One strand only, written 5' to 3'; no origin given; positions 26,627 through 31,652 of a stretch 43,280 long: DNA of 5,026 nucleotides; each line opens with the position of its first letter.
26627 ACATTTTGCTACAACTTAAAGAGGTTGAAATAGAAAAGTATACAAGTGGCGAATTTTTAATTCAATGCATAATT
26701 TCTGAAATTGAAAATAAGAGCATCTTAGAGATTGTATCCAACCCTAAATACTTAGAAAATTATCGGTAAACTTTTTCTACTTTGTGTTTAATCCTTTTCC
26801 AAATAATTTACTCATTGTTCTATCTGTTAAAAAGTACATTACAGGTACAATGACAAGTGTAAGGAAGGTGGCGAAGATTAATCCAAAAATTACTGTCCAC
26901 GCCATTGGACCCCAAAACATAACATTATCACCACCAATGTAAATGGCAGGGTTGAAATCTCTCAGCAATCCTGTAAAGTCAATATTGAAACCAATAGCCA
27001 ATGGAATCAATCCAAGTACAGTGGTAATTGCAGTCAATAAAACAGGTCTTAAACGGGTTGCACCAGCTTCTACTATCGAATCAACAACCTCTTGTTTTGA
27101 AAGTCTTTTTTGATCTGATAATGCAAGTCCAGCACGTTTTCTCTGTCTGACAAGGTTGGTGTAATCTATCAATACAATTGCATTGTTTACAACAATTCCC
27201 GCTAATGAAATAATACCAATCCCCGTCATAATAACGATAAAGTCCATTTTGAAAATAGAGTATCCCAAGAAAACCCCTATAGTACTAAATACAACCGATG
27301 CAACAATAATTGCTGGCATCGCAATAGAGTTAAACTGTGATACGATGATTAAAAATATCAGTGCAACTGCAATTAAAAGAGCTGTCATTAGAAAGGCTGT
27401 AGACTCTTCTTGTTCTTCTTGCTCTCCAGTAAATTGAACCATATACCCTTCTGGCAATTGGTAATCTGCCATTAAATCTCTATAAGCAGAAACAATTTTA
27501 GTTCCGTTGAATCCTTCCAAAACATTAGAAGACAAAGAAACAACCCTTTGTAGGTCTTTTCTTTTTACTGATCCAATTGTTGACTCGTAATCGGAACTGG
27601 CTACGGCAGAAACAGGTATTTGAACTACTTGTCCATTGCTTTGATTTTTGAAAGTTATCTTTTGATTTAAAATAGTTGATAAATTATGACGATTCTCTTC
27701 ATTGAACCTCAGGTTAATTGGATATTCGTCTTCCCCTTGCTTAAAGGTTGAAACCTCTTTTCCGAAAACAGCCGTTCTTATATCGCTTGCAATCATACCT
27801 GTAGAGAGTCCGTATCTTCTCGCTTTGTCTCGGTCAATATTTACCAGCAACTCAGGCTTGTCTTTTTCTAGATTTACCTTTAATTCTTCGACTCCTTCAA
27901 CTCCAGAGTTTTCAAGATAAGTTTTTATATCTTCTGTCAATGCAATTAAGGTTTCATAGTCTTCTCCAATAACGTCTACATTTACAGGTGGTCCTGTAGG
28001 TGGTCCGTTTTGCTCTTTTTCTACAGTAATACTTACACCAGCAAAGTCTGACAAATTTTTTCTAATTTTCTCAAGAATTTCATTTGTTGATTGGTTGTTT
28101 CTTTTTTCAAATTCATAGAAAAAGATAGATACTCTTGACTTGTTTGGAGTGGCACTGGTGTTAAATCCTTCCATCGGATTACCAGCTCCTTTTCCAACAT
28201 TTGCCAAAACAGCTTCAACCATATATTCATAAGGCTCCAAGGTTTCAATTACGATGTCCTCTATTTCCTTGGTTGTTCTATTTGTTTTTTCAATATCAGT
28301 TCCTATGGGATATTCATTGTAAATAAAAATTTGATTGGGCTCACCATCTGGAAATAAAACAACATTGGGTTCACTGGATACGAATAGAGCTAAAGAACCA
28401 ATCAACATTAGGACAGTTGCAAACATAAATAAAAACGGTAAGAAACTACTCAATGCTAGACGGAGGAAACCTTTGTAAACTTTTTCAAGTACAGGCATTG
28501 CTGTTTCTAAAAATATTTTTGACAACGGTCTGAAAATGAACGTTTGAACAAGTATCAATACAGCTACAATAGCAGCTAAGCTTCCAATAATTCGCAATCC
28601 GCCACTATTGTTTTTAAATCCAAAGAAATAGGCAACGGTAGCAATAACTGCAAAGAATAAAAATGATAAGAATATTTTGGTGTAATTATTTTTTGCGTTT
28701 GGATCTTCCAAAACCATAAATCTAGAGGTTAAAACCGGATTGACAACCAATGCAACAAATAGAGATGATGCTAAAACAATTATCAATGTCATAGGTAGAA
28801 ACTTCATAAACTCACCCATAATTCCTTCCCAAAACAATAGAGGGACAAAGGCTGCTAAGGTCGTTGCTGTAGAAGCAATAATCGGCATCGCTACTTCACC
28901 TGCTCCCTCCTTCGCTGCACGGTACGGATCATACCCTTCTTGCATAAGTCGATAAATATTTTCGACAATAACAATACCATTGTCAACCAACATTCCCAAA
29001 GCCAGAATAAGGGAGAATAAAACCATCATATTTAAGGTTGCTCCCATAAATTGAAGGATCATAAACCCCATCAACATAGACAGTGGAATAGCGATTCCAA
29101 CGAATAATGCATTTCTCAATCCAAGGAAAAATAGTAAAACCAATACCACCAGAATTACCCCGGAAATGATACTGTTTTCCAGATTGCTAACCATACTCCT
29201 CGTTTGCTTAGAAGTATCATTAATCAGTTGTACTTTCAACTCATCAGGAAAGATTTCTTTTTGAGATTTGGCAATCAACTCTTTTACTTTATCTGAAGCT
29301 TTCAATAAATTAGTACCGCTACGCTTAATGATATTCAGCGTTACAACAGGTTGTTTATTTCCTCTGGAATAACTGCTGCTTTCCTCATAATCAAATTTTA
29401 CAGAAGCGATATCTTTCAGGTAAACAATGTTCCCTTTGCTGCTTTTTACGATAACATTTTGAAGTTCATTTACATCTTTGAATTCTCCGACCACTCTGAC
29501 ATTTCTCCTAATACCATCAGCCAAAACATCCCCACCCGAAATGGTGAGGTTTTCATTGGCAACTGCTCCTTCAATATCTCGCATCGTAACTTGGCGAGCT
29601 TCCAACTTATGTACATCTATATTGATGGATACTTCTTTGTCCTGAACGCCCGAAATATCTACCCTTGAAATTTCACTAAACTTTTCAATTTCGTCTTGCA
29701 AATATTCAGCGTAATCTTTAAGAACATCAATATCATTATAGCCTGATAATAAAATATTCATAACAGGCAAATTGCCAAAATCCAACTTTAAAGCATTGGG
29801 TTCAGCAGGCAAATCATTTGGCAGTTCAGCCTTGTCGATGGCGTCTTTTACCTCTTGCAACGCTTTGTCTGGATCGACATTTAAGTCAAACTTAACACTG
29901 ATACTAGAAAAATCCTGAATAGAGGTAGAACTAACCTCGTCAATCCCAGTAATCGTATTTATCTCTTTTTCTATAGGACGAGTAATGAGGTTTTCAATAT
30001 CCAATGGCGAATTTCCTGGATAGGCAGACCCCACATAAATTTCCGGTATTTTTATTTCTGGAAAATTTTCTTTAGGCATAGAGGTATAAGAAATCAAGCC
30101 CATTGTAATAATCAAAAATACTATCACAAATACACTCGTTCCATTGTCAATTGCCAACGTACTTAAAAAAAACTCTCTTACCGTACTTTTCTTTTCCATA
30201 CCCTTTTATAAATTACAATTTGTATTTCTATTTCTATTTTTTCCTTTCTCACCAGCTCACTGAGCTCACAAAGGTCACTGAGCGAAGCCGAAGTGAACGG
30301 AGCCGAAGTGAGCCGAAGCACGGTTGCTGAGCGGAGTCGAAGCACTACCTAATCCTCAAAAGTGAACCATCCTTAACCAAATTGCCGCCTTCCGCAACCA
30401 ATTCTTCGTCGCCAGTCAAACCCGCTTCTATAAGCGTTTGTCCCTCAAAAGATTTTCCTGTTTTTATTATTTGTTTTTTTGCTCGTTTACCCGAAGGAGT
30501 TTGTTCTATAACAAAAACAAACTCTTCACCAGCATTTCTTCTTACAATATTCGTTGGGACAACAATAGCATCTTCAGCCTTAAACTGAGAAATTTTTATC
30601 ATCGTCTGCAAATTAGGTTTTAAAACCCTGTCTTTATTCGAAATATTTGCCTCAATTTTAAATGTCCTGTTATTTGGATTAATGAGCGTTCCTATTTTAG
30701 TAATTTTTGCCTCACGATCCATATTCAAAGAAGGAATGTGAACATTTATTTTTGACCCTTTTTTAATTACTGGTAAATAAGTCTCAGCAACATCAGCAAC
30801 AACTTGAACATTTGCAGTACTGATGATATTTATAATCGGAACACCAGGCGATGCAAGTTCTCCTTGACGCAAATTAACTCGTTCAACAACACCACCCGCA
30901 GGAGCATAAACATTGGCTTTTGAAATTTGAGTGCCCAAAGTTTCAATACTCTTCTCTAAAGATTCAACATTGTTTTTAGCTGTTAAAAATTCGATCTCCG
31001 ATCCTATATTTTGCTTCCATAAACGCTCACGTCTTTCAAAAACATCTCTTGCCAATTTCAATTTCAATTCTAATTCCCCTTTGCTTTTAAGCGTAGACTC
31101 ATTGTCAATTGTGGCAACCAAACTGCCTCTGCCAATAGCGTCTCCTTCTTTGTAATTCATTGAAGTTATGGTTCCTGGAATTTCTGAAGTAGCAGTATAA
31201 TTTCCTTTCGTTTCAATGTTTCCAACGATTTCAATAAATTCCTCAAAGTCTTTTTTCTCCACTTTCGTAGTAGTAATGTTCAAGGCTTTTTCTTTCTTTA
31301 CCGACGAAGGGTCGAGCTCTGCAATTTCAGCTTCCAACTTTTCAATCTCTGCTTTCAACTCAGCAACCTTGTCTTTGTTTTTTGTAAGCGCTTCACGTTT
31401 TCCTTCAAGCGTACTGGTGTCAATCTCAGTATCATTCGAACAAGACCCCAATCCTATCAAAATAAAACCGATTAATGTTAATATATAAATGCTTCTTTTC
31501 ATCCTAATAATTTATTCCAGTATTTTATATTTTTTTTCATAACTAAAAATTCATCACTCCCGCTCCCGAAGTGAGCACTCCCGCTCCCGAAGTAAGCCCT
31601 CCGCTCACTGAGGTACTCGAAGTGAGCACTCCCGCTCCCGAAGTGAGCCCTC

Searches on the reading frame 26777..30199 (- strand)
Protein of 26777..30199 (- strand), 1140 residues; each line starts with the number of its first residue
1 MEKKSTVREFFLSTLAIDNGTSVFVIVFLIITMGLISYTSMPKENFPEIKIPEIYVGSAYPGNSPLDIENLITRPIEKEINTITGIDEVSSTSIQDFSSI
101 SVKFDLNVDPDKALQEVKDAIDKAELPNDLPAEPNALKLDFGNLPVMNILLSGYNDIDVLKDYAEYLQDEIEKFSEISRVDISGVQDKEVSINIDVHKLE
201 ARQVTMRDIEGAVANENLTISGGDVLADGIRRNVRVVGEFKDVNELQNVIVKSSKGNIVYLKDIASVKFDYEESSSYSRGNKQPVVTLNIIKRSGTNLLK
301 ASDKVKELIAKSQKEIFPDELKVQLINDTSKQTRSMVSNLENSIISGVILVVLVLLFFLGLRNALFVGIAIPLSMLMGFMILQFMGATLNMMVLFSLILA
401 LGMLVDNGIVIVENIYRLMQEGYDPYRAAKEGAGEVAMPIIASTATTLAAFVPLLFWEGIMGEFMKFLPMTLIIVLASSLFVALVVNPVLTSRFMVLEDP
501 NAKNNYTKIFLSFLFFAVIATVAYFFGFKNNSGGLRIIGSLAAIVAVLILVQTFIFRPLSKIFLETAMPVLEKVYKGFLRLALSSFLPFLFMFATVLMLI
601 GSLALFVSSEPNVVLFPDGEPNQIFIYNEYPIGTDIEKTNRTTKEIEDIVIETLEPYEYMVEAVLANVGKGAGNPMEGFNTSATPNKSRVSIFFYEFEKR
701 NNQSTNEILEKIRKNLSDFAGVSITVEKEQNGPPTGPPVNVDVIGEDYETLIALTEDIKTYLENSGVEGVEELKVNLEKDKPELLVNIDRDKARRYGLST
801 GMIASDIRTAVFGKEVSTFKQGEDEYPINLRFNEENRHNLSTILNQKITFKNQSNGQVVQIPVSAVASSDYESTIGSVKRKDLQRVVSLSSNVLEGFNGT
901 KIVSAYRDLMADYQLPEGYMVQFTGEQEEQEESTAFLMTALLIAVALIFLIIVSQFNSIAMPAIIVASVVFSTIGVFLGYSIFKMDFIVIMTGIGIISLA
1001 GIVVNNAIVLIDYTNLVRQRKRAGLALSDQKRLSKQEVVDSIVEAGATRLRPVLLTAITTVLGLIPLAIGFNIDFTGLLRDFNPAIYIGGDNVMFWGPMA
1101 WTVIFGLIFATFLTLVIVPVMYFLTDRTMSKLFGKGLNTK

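Call 23: search_protein_families(library=pfam, proteins=[window:26777-30199:-])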
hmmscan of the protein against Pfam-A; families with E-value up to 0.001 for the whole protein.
window:26777-30199:- (1140 aa): 2 families
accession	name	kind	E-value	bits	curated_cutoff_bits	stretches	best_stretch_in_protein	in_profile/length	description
PF00873.25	ACR_tran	-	6.4e-186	620.5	28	2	13-560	2-549/1021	AcrB/AcrD/AcrF family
PF03176.21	MMPL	-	2.1e-07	30.7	20.5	1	853-977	58-185/333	MMPL family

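Call 51: find_encoding_contigs(protein=window:26777-30199:-, flank=10000, max_places=4)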
Protein window:26777-30199:- (1140 aa): no gene with exactly this product is on record in the collection.

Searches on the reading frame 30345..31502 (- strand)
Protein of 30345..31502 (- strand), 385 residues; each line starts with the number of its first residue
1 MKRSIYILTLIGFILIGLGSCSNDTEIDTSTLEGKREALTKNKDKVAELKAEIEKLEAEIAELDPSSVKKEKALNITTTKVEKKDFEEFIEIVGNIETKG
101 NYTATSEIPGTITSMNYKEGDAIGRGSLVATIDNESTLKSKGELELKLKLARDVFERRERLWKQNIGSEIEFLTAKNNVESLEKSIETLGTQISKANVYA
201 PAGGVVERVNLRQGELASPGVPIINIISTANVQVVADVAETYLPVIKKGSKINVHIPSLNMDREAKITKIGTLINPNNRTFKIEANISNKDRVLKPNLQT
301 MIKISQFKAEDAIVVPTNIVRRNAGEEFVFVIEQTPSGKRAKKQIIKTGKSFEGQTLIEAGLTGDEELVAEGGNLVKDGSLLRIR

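Call 23: search_protein_families(library=pfam, proteins=[window:30345-31502:-])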
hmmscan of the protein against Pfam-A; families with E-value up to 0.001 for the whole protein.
window:30345-31502:- (385 aa): 3 families
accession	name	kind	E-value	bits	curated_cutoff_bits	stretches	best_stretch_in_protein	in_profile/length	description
PF16576.10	HlyD_D23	-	1e-24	87.5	30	1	87-298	3-212/214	Barrel-sandwich domain of CusB or HlyD membrane-fusion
PF13437.12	HlyD_3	-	1.2e-19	71.5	22.2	1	198-296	2-105/106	HlyD family secretion protein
PF16326.10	ABC_tran_CTD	-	0.00031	21.3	32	0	41-64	5-28/69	ABC transporter C-terminal domain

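Call 50: find_encoding_contigs(protein=window:30345-31502:-, flank=10000, max_places=4)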
Protein window:30345-31502:- (385 aa): no gene with exactly this product is on record in the collection.
